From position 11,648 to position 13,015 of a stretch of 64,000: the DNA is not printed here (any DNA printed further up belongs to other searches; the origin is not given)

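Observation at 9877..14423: Compact Tad/Flp-like filament or secretion operon with no prepilin peptidase, in a mollicute-like genome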

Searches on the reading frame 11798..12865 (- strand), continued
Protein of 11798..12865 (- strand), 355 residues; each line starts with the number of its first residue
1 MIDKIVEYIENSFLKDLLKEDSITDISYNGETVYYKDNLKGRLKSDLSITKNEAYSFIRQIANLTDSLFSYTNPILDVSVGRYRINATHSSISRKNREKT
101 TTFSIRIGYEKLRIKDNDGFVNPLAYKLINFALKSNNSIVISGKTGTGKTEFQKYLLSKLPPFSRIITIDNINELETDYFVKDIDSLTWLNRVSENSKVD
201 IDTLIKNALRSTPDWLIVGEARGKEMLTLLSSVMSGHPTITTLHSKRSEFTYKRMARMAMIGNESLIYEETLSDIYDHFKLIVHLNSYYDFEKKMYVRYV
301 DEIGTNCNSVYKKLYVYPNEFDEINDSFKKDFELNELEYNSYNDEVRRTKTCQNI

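Call 37: get_annotated_region(hit=H3, flank=7000)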
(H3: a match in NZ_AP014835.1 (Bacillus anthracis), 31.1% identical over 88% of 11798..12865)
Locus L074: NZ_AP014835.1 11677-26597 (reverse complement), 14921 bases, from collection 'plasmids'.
description: Bacillus anthracis strain Shikan-NIID plasmid pXO2
organism: Bacillus anthracis (NCBI taxid 1392)
taxonomy: Bacteria; Bacillota; Bacilli; Bacillales; Bacillaceae; Bacillus; Bacillus anthracis
host: -; source: -; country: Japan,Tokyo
typing (MOB-suite, as given by PLSDB): conjugative; replicon rep_cluster_163; relaxase MOBP; mating-pair formation MPF_T
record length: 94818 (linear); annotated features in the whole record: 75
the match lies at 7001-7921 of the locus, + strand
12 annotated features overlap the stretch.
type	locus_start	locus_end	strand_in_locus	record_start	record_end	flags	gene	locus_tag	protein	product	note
CDS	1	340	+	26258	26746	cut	-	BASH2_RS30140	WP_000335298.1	DUF5512 family protein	-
CDS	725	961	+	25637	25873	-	-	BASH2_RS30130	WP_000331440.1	hypothetical protein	-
CDS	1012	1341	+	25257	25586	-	-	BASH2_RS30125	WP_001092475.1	hypothetical protein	-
CDS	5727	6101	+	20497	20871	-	-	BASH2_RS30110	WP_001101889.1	hypothetical protein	-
CDS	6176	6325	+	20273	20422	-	-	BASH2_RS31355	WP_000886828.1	hypothetical protein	-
CDS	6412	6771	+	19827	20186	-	-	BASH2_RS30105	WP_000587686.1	hypothetical protein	-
CDS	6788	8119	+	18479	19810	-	-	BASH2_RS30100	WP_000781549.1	ATPase, T2SS/T4P/T4SS family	-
CDS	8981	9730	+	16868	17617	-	-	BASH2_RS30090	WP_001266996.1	hypothetical protein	-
CDS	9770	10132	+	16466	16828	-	-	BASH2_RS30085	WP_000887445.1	hypothetical protein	-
CDS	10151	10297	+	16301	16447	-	-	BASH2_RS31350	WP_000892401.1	hypothetical protein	-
CDS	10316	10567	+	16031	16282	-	-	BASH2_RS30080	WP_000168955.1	hypothetical protein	-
CDS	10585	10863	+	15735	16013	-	-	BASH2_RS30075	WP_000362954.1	TrbC/VirB2 family protein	-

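Call 38: search_protein_families(library=pfam, proteins=[L073:6407-6796:+, L073:6824-8044:+, L073:8058-8870:+, L073:8873-9595:+, L073:9641-10003:+, L073:10253-10396:+, L073:10513-10656:+, L073:10715-10972:+, L073:10998-11225:+, L073:11246-12694:+], max_evalue=0.5)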
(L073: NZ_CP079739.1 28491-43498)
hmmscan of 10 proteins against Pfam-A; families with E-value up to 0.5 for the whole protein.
L073:6407-6796:+ (129 aa): 1 family
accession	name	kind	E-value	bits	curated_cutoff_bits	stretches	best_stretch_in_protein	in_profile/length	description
PF06409.17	NPIP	-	0.27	11.4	27.5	1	76-126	72-121/207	Nuclear pore complex interacting protein (NPIP)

L073:6824-8044:+ (406 aa): 4 families
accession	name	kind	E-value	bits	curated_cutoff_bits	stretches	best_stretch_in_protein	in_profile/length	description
PF00437.27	T2SSE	-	5.9e-21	75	24.9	1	151-313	104-264/370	Type II/IV secretion system protein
PF00005.33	ABC_tran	-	0.0015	19.6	25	1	186-246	8-67/137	ABC transporter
PF00158.32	Sigma54_activat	-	0.063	13.4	20.2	0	179-208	12-41/168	Sigma-54 interaction domain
PF13401.12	AAA_22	-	0.14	12.9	27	0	192-214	8-30/130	AAA domain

L073:8058-8870:+ (270 aa): 3 families
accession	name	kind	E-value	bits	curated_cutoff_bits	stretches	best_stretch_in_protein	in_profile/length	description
PF17267.7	DUF5333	-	0.082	13.5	27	1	171-213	54-96/110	Family of unknown function (DUF5333)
PF16469.10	NPA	-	0.1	13.7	27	1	91-199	8-115/123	Nematode polyprotein allergen ABA-1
PF13829.11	DUF4191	-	0.15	11.9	30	0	33-75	31-73/219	Domain of unknown function (DUF4191)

L073:8873-9595:+ (240 aa): 0 families

L073:9641-10003:+ (120 aa): 1 family
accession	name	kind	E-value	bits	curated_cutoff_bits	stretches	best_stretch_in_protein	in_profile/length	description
PF20872.2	MalF_N_TM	-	0.21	11.7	24.3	1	13-30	27-44/48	MalF, N-terminal region, transmembrane helices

L073:10253-10396:+ (47 aa): 0 families

L073:10513-10656:+ (47 aa): 0 families

L073:10715-10972:+ (85 aa): 2 families
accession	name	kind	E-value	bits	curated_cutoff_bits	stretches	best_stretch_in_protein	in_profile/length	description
PF17573.8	GA-like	-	0.00022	21.5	25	1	15-42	3-30/50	GA-like domain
PF22675.2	KH-I_KHDC4-BBP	-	0.17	12.2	30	0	14-32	58-76/76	KHDC4/BBP-like, KH-domain type I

L073:10998-11225:+ (75 aa): 5 families
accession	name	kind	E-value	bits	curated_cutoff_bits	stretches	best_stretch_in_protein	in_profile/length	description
PF18895.5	T4SS_pilin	-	2.6e-06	27.8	26.6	1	3-69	4-71/71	Type IV secretion system pilin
PF04956.18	TrbC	-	0.0044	17.6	27.9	1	1-68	41-97/98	TrbC/VIRB2 pilin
PF04772.17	Flu_B_M2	-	0.085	13.6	25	1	33-69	54-90/109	Influenza B matrix protein 2 (BM2)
PF05283.16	MGC-24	-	0.11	13.3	28.5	1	52-69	109-126/140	Multi-glycosylated core protein 24 (MGC-24), sialomucin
PF17100.10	NACHT_N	-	0.15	12.3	30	1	3-53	86-133/220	N-terminal domain of NWD NACHT-NTPase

L073:11246-12694:+ (482 aa): 0 families

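Call 49: get_annotated_region(hit=H18, flank=7000)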
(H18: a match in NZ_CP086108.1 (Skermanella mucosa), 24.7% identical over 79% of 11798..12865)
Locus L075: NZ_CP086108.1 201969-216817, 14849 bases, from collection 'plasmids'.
description: Skermanella mucosa strain KEMB 2255-438 plasmid pSM-2, complete sequence
organism: Skermanella mucosa (NCBI taxid 1789672)
taxonomy: Bacteria; Pseudomonadota; Alphaproteobacteria; Rhodospirillales; Azospirillaceae; Skermanella; Skermanella mucosa
host: -; source: single cell,crude oil contaminated deserts; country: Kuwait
typing (MOB-suite, as given by PLSDB): non-mobilizable
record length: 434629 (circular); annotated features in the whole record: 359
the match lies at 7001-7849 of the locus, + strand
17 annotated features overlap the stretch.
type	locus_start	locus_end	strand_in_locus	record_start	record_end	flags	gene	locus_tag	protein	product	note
CDS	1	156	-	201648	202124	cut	-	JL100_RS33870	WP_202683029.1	hypothetical protein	-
CDS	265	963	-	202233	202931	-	-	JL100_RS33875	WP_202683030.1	J domain-containing protein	GO:0006457 - protein folding [Evidence IEA]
CDS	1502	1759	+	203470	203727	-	-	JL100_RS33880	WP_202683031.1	Flp family type IVb pilin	-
CDS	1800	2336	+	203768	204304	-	-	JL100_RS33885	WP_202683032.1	prepilin peptidase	-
CDS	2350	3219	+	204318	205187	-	cpaB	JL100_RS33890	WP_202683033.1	Flp pilus assembly protein CpaB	-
CDS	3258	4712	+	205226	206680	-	-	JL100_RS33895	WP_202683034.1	type II and III secretion system protein family protein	-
CDS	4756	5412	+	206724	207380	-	-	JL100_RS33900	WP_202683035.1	CpaD family pilus assembly lipoprotein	-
CDS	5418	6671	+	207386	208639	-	-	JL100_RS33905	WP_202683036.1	AAA family ATPase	-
CDS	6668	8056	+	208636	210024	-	-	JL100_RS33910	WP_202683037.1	CpaF family protein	-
CDS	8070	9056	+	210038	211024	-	-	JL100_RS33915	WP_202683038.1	type II secretion system F family protein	-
CDS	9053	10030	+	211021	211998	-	-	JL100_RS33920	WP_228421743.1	type II secretion system F family protein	-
CDS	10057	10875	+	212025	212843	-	-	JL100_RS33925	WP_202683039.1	tetratricopeptide repeat protein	-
CDS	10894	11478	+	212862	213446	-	-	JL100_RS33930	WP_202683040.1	TadE/TadG family type IV pilus assembly protein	-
CDS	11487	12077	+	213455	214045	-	-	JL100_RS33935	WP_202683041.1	TadE/TadG family type IV pilus assembly protein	-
CDS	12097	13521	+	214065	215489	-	-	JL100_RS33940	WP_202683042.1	TadE/TadG family type IV pilus assembly protein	-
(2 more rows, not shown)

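Call 50: get_annotated_region(hit=H15, flank=7000)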
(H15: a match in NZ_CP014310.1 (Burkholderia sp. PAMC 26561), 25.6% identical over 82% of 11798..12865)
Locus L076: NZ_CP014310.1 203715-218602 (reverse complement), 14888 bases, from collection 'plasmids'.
description: Burkholderia sp. PAMC 26561 plasmid unnamed3, complete sequence
organism: Burkholderia sp. PAMC 26561 (NCBI taxid 1795043)
taxonomy: Bacteria; Pseudomonadota; Betaproteobacteria; Burkholderiales; Burkholderiaceae; Burkholderia; Burkholderia sp. PAMC 26561
host: -; source: single cell,lichen; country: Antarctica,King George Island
typing (MOB-suite, as given by PLSDB): non-mobilizable
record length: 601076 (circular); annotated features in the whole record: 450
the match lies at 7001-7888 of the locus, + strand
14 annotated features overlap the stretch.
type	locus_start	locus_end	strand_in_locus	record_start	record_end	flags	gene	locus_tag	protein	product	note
CDS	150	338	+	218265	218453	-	-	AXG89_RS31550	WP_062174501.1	hypothetical protein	-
CDS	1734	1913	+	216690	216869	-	-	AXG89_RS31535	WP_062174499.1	Flp family type IVb pilin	-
CDS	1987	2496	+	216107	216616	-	-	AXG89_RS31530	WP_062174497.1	prepilin peptidase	-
CDS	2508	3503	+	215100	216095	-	cpaB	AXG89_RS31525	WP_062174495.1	Flp pilus assembly protein CpaB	-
CDS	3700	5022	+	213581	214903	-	-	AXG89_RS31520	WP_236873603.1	type II and III secretion system protein family protein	-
CDS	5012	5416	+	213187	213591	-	-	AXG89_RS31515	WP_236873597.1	CpaD family pilus assembly lipoprotein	-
CDS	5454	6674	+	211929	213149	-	-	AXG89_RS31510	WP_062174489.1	AAA family ATPase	-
CDS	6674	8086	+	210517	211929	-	-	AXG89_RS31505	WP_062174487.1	CpaF family protein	-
CDS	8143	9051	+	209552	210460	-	-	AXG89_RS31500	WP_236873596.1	type II secretion system F family protein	-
CDS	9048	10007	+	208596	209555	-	-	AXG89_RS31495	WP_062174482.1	type II secretion system F family protein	-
CDS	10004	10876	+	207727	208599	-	-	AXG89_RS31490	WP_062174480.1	tetratricopeptide repeat protein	-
CDS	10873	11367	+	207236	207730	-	-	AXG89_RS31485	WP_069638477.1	TadE/TadG family type IV pilus assembly protein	-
CDS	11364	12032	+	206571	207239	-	-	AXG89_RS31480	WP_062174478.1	TadE/TadG family type IV pilus assembly protein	-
CDS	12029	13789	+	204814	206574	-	-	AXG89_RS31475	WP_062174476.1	VWA domain-containing protein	-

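Call 51: get_annotated_region(hit=H12, flank=7000)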
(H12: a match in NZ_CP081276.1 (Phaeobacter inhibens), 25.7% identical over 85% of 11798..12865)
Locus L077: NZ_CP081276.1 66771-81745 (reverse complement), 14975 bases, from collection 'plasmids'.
description: Phaeobacter inhibens strain M647 plasmid unnamed1, complete sequence
organism: Phaeobacter inhibens (NCBI taxid 221822)
taxonomy: Bacteria; Pseudomonadota; Alphaproteobacteria; Rhodobacterales; Roseobacteraceae; Phaeobacter; Phaeobacter inhibens
host: -; source: -; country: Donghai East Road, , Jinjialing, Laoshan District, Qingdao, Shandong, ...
typing (MOB-suite, as given by PLSDB): conjugative; replicon rep_cluster_636; relaxase MOBP; mating-pair formation MPF_T
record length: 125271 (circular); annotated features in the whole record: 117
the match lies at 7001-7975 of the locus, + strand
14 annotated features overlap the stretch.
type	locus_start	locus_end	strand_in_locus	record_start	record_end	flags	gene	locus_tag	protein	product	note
CDS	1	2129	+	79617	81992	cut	-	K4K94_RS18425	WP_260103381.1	type IV secretion system DNA-binding domain-containing protein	-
CDS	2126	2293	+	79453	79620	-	-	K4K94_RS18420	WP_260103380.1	hypothetical protein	-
CDS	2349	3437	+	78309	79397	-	-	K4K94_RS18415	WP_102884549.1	lytic transglycosylase domain-containing protein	-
CDS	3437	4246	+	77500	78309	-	-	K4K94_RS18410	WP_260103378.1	type IV secretion system protein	-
CDS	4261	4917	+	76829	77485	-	-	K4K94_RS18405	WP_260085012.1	type IV secretion system protein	-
CDS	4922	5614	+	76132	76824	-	-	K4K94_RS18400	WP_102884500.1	TrbG/VirB9 family P-type conjugative transfer protein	-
CDS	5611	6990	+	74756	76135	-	-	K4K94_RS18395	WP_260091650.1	TrbI/VirB10 family protein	-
CDS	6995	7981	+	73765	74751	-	-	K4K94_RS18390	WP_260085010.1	ATPase, T2SS/T4P/T4SS family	-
CDS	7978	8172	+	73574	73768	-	-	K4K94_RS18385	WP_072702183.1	hypothetical protein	-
CDS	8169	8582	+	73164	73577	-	-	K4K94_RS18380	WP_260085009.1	hypothetical protein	-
CDS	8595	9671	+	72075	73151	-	-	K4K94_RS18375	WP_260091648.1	type IV secretion system protein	-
CDS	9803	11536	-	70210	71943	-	-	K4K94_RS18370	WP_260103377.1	hypothetical protein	-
CDS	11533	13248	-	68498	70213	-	-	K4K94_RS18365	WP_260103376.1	hypothetical protein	-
CDS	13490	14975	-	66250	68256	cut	-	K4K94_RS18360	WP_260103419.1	type IV secretory system conjugative DNA transfer family protein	-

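Call 52: get_annotated_region(hit=H23, flank=7000)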
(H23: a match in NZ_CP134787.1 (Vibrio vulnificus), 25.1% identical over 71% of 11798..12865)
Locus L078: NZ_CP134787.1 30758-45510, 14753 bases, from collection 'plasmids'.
description: Vibrio vulnificus strain GCU-01 plasmid pVv_GCU-01-3, complete sequence
organism: Vibrio vulnificus (NCBI taxid 672)
taxonomy: Bacteria; Pseudomonadota; Gammaproteobacteria; Vibrionales; Vibrionaceae; Vibrio; Vibrio vulnificus
host: -; source: Anguilla bicolor,cell culture; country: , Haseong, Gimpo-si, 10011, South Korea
typing (MOB-suite, as given by PLSDB): mobilizable; relaxase MOBC
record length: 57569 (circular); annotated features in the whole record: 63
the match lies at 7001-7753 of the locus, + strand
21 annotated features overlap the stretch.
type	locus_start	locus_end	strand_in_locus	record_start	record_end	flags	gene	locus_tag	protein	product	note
CDS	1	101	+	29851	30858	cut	-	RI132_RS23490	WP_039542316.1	hypothetical protein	-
CDS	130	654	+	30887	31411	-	-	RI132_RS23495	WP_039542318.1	hypothetical protein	-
CDS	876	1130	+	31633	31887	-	-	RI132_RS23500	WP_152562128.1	hypothetical protein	-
CDS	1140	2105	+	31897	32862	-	-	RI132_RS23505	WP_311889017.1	type II secretion system protein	-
CDS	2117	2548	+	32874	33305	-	-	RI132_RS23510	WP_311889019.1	hypothetical protein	-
CDS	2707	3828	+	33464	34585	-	-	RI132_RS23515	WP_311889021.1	S1 family peptidase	-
CDS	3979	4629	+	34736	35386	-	-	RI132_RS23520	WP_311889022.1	hypothetical protein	-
CDS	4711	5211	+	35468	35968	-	-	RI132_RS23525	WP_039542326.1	lytic transglycosylase domain-containing protein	-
CDS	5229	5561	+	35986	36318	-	-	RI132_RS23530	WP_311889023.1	hypothetical protein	-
CDS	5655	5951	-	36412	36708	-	-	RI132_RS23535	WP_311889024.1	hypothetical protein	-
CDS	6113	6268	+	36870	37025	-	-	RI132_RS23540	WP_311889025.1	hypothetical protein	-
CDS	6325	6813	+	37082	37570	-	-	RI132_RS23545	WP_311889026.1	conjugal transfer protein TraL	-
CDS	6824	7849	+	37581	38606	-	-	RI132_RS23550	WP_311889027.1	ATPase, T2SS/T4P/T4SS family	-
CDS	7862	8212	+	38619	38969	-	-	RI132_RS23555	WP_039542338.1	hypothetical protein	-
CDS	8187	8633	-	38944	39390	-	-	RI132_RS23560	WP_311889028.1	hypothetical protein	-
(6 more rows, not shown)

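Call 53: get_annotated_region(hit=H4, flank=7000)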
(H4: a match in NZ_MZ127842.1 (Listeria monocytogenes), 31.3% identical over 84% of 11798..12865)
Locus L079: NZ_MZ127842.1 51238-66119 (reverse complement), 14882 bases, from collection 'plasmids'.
description: Listeria monocytogenes strain 10PZH plasmid pLIS33, complete sequence
organism: Listeria monocytogenes (NCBI taxid 1639)
taxonomy: Bacteria; Bacillota; Bacilli; Bacillales; Listeriaceae; Listeria; Listeria monocytogenes
host: -; source: -; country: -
typing (MOB-suite, as given by PLSDB): conjugative; replicon rep_cluster_2446; relaxase MOBP; mating-pair formation MPF_T
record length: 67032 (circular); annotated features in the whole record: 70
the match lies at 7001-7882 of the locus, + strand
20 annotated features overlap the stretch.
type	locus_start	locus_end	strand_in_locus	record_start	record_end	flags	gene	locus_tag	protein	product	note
CDS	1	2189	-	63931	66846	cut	-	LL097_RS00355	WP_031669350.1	Tn3 family transposase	-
CDS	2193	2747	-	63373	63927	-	-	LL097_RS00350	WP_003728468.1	recombinase family protein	GO:0006310 - DNA recombination [Evidence IEA]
predicted_resistance_gene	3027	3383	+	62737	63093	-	cadC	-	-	Cd(II)-sensing metalloregulatory transcriptional repressor CadC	predicted by amrfinderplus; class CADMIUM; identity 100.0%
CDS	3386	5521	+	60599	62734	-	-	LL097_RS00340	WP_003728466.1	heavy metal translocating P-type ATPase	-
CDS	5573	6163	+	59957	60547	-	-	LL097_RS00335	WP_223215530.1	hypothetical protein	-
CDS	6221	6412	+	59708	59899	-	-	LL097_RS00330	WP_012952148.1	hypothetical protein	-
CDS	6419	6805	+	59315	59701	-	-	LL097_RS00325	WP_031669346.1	hypothetical protein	-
CDS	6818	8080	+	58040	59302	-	-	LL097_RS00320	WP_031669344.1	CpaF/VirB11 family protein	-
CDS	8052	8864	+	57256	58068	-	-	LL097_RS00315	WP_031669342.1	hypothetical protein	-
CDS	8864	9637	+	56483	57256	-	-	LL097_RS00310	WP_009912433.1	hypothetical protein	-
CDS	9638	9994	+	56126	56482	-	-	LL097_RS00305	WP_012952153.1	hypothetical protein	-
CDS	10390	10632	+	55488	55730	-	-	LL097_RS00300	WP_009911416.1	hypothetical protein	-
CDS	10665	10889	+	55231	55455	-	-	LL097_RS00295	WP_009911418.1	hypothetical protein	-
CDS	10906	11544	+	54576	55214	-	-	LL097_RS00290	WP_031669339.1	hypothetical protein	-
CDS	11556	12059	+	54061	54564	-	-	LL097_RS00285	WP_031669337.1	DUF669 domain-containing protein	-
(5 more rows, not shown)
